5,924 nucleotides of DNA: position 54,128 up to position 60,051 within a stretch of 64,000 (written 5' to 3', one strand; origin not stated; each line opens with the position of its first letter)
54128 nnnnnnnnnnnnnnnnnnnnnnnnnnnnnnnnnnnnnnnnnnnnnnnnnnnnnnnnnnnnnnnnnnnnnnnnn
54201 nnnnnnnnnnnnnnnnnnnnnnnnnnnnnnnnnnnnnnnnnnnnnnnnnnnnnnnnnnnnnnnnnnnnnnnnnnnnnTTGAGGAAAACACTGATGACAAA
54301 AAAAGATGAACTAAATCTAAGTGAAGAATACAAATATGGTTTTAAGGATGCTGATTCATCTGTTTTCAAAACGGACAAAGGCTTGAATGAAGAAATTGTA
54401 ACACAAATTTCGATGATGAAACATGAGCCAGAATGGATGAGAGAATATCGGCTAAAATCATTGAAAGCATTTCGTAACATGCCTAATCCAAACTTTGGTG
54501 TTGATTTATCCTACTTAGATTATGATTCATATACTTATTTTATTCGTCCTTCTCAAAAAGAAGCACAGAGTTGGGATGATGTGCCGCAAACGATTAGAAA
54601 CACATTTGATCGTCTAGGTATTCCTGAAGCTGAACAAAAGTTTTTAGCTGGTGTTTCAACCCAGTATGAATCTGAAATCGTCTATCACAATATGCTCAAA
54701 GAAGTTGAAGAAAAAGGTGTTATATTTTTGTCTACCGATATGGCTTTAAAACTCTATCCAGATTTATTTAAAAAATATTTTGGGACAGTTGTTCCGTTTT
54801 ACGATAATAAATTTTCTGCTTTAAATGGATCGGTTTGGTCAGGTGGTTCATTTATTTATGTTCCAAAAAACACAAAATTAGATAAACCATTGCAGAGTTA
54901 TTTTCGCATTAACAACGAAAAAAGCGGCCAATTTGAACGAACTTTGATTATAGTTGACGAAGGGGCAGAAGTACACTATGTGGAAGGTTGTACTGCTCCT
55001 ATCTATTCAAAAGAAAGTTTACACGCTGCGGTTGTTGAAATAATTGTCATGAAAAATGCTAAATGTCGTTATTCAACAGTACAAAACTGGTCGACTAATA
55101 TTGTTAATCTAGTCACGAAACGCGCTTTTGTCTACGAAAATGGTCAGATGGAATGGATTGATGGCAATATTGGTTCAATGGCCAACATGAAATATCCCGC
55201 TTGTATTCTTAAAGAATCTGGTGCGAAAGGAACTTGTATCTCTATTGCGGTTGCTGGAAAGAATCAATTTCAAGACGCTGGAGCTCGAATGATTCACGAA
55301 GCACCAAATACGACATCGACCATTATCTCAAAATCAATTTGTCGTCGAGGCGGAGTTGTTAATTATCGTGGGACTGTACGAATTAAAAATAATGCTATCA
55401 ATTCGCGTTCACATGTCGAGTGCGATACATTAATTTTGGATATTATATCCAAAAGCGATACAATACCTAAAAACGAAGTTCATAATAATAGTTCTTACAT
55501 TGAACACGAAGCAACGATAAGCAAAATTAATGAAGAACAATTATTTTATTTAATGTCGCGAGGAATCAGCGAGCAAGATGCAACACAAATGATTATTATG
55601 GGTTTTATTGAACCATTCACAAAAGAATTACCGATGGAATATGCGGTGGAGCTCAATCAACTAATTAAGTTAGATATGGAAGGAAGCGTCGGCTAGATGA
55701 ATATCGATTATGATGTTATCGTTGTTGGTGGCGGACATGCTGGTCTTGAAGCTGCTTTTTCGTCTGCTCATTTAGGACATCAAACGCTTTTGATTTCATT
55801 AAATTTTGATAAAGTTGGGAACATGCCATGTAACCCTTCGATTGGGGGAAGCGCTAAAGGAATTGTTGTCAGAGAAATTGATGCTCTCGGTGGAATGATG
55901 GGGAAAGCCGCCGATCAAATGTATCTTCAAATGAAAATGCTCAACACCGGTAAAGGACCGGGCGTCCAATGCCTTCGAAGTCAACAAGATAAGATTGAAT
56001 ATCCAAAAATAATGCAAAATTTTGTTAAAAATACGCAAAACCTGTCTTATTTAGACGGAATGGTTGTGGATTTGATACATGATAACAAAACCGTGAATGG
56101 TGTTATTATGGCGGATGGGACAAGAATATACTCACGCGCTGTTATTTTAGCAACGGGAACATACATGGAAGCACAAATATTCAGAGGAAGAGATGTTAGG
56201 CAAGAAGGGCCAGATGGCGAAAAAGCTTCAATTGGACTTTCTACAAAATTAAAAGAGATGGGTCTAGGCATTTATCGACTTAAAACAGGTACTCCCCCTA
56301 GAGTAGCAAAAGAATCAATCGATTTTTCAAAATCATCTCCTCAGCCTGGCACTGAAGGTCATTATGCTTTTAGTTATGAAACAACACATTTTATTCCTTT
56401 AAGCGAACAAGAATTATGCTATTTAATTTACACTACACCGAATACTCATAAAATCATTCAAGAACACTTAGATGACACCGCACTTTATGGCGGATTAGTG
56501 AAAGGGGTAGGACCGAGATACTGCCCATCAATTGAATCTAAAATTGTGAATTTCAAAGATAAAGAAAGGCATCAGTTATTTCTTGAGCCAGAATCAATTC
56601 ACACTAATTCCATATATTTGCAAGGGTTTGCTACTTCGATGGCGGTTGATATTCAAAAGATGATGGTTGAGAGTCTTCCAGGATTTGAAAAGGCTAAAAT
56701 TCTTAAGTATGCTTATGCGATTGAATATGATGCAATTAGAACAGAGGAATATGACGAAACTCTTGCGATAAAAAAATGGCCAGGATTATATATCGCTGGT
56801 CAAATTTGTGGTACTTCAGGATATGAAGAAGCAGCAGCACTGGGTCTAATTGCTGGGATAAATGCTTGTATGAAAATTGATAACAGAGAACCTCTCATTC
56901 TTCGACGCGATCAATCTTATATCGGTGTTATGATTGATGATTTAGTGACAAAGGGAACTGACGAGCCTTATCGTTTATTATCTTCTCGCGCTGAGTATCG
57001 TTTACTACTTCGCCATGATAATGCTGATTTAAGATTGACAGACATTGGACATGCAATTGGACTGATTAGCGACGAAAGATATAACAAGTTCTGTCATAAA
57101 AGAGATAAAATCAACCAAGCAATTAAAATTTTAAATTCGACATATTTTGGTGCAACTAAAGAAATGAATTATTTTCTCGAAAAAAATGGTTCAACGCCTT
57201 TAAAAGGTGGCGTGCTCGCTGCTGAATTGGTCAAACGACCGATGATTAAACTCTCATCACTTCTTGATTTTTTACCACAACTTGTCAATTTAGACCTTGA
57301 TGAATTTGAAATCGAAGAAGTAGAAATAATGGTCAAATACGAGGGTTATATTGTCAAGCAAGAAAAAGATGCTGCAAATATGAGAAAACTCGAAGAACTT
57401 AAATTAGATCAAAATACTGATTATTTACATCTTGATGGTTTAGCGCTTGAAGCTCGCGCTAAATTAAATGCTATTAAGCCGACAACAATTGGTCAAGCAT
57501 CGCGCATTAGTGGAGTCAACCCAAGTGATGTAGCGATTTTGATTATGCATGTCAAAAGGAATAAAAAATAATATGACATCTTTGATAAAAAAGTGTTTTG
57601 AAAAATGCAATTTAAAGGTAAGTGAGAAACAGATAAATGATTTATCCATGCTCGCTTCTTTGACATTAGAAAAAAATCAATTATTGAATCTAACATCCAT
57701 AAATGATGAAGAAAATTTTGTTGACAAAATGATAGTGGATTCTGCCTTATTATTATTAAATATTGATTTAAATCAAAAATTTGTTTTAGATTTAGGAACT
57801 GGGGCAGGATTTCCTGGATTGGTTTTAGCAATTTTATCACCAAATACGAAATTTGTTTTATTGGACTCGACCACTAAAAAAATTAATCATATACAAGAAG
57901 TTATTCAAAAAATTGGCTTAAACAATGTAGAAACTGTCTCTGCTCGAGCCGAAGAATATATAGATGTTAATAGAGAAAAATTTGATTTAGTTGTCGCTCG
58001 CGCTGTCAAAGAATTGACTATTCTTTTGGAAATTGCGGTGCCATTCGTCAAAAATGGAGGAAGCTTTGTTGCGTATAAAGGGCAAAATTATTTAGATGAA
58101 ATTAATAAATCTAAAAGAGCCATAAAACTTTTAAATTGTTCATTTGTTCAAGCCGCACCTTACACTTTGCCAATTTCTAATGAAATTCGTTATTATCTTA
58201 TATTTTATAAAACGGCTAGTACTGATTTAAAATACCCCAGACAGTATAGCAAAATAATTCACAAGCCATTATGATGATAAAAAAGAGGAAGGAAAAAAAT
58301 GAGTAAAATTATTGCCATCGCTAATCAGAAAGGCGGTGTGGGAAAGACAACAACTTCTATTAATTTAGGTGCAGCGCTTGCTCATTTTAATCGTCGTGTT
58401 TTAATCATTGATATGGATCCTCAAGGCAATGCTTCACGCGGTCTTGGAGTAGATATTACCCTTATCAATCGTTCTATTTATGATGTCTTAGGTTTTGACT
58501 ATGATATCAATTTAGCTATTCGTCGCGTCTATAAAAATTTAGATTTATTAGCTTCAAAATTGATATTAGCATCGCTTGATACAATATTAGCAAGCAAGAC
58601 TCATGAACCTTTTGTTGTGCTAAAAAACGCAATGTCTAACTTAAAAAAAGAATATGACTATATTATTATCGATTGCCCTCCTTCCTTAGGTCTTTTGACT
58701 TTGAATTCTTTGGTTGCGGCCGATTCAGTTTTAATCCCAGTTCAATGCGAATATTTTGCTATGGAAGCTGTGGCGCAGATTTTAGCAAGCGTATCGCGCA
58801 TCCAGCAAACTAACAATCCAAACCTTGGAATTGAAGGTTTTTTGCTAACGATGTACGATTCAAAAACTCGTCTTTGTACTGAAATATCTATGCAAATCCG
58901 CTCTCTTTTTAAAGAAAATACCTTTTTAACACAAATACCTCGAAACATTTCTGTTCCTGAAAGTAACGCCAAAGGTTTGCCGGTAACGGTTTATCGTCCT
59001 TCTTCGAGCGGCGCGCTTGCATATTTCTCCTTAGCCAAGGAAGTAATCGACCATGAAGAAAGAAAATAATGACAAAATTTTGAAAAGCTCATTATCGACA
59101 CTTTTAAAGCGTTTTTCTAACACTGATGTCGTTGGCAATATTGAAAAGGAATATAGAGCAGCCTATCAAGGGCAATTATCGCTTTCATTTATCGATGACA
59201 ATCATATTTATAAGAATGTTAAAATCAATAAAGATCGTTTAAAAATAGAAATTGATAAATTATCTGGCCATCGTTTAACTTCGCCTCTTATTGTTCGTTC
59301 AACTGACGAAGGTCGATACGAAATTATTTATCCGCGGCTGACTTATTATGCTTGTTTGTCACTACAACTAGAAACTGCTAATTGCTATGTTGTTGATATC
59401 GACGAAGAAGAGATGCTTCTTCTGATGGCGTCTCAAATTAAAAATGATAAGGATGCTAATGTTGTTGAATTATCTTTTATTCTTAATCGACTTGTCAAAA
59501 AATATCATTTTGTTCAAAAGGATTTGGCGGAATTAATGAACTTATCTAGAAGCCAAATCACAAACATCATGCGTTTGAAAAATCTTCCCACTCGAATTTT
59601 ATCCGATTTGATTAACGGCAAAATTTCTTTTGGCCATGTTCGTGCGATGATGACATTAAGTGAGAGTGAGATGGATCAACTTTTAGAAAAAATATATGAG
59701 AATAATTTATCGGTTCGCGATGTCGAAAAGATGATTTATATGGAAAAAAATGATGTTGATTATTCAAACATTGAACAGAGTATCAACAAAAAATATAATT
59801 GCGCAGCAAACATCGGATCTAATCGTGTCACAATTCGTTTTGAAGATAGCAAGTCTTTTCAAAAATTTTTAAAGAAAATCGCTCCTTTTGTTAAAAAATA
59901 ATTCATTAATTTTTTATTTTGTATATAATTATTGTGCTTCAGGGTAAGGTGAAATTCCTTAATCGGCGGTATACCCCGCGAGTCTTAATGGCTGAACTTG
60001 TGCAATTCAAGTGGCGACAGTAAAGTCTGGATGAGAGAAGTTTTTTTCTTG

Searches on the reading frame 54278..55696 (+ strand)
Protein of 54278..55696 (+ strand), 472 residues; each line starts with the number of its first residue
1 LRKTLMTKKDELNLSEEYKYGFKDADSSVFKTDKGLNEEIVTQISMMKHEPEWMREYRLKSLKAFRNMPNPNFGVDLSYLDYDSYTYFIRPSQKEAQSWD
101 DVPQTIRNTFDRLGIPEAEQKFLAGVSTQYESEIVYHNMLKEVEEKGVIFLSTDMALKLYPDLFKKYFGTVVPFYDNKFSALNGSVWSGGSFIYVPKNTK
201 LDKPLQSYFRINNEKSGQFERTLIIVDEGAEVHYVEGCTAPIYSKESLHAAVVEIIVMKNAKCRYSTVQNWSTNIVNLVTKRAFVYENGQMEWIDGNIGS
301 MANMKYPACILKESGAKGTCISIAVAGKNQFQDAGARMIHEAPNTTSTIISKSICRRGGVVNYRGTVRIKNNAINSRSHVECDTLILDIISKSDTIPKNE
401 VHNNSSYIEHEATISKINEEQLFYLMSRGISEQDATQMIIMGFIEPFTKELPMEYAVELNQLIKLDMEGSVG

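Call 23: search_protein_families(library=pfam, proteins=[window:54278-55696:+], max_evalue=0.00001)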
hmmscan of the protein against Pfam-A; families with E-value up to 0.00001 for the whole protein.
window:54278-55696:+ (472 aa): 2 families
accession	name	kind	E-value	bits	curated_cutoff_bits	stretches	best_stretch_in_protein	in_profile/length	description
PF01458.23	SUFBD_core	-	4.2e-80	269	27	1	209-443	1-232/232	SUF system FeS cluster assembly, SufBD core domain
PF19295.5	SufBD_N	-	1.2e-10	41.7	23.5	1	115-206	84-171/172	SufBD protein N-terminal region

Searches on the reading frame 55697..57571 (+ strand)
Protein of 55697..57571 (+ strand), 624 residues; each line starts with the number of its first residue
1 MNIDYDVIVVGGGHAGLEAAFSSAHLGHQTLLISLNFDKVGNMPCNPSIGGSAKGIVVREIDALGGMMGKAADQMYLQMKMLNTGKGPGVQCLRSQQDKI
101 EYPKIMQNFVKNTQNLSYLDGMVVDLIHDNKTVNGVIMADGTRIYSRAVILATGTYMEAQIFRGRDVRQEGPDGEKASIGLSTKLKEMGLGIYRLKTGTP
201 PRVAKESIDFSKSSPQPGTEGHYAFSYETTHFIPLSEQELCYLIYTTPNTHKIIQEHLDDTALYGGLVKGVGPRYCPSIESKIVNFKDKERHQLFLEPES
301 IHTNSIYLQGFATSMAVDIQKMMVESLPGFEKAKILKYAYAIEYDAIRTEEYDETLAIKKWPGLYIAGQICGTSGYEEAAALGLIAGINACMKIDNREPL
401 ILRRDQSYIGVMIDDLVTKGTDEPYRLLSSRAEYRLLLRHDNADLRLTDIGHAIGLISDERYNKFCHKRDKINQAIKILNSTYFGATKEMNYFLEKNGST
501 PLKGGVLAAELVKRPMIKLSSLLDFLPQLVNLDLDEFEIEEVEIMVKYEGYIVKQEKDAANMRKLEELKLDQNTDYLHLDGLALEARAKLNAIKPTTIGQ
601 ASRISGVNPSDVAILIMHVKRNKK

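Call 23: search_protein_families(library=pfam, proteins=[window:55697-57571:+], max_evalue=0.00001)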
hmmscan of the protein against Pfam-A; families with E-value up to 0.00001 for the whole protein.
window:55697-57571:+ (624 aa): 6 families
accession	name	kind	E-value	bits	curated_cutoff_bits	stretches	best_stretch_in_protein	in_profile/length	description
PF01134.28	GIDA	-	5e-147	490.5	22.1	1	6-397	1-390/391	Glucose inhibited division protein A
PF21680.2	GIDA_C_1st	-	4.5e-24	85.5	24.7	1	459-556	1-96/96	tRNA modifying enzyme MnmG/GidA C-terminal helical domain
PF13932.14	SAM_GIDA_C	-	6.7e-22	77.5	27.1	1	561-615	2-56/57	tRNA modifying enzyme MnmG/GidA C-terminal helical bundle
PF07992.20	Pyr_redox_2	-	3.2e-08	33.8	26.1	1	5-155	1-109/291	Pyridine nucleotide-disulphide oxidoreductase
PF00890.30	FAD_binding_2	-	5.6e-08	32.8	20.4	0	6-38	1-33/414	FAD binding domain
PF12831.13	FAD_oxidored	-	4.3e-07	30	27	1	6-154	1-145/416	FAD dependent oxidoreductase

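Call 58: list_cluster_members(proteins=[P0001, window:55697-57571:+, window:62144-63466:+, P0009])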
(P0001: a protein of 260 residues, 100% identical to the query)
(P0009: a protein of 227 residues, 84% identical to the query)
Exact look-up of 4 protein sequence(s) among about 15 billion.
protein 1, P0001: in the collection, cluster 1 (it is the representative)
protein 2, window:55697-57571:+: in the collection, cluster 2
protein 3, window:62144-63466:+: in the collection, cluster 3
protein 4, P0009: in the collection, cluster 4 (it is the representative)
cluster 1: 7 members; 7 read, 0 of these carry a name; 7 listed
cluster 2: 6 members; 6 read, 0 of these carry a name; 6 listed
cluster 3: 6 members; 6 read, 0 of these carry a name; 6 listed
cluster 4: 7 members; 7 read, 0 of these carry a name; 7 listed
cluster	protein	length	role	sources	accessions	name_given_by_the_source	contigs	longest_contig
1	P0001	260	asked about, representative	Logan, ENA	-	-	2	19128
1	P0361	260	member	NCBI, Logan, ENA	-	-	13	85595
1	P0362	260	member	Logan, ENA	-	-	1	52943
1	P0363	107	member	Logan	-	-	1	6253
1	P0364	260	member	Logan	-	-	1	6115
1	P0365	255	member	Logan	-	-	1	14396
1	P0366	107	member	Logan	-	-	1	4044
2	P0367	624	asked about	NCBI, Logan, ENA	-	-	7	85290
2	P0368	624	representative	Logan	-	-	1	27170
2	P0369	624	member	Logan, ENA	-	-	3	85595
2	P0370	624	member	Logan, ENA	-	-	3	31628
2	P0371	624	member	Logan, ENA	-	-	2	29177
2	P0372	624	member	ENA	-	-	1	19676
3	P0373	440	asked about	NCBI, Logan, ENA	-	-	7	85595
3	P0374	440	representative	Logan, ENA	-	-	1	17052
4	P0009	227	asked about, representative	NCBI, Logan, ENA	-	-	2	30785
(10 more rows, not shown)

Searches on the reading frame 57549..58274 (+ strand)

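Call 23: search_protein_families(library=pfam, proteins=[window:57549-58274:+], max_evalue=0.00001)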
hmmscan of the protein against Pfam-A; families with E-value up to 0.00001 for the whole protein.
window:57549-58274:+ (241 aa): 4 families
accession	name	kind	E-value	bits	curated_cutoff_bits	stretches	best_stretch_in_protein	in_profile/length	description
PF02527.21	GidB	-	6.8e-46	156.4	27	1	28-196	1-167/184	rRNA small subunit methyltransferase G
PF13847.12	Methyltransf_31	-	2.7e-12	47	27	1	79-175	7-109/145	Methyltransferase domain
PF13649.12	Methyltransf_25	-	5.6e-08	33.8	27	1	79-152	1-73/97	Methyltransferase domain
PF05175.20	MTS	-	1.6e-07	31.5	23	1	64-150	19-104/170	Methyltransferase small domain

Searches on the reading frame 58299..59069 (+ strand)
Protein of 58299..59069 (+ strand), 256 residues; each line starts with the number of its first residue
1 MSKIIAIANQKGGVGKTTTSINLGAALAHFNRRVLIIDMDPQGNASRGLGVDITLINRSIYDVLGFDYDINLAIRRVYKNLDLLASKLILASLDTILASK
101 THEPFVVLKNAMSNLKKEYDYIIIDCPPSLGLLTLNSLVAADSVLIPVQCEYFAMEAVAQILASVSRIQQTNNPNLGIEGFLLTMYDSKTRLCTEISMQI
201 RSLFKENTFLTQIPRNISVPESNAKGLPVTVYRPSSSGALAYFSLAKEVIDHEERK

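Call 23: search_protein_families(library=pfam, proteins=[window:58299-59069:+], max_evalue=0.00001)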
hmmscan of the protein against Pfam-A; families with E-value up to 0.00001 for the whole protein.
window:58299-59069:+ (256 aa): 7 families
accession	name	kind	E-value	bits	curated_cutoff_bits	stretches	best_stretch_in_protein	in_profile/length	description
PF13614.12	AAA_31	-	6.2e-61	205.9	27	1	2-178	1-177/177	AAA domain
PF01656.29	CbiA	-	5.3e-28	97.9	25.4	1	5-229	1-125/125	CobQ/CobB/MinD/ParA nucleotide binding domain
PF06564.18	CBP_BcsQ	-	2.1e-14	54.1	21.3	1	3-247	2-231/234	Cellulose biosynthesis protein BcsQ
PF10609.15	ParA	-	2.6e-14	53.7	27.1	1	2-249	3-245/246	NUBPL iron-transfer P-loop NTPase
PF09140.17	MipZ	-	4.8e-13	49.5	20.7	1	4-170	2-151/262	ATPase MipZ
PF00142.24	Fer4_NifH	-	3.5e-11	43.5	25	1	10-47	7-44/271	4Fe-4S iron sulfur cluster binding proteins, NifH/frxC family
PF02374.21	ArsA_ATPase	-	1.3e-10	41.4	24.3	1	10-138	8-147/305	Anion-transporting ATPase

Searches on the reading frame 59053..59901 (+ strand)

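Call 24: search_protein_families(library=pfam, proteins=[window:59053-59901:+], max_evalue=0.00001)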
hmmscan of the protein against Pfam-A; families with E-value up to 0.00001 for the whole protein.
window:59053-59901:+ (282 aa): 1 family
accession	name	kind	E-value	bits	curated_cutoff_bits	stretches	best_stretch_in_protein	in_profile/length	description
PF17762.8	HTH_ParB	-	1.6e-22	80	22.6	1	134-230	2-99/102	ParB HTH domain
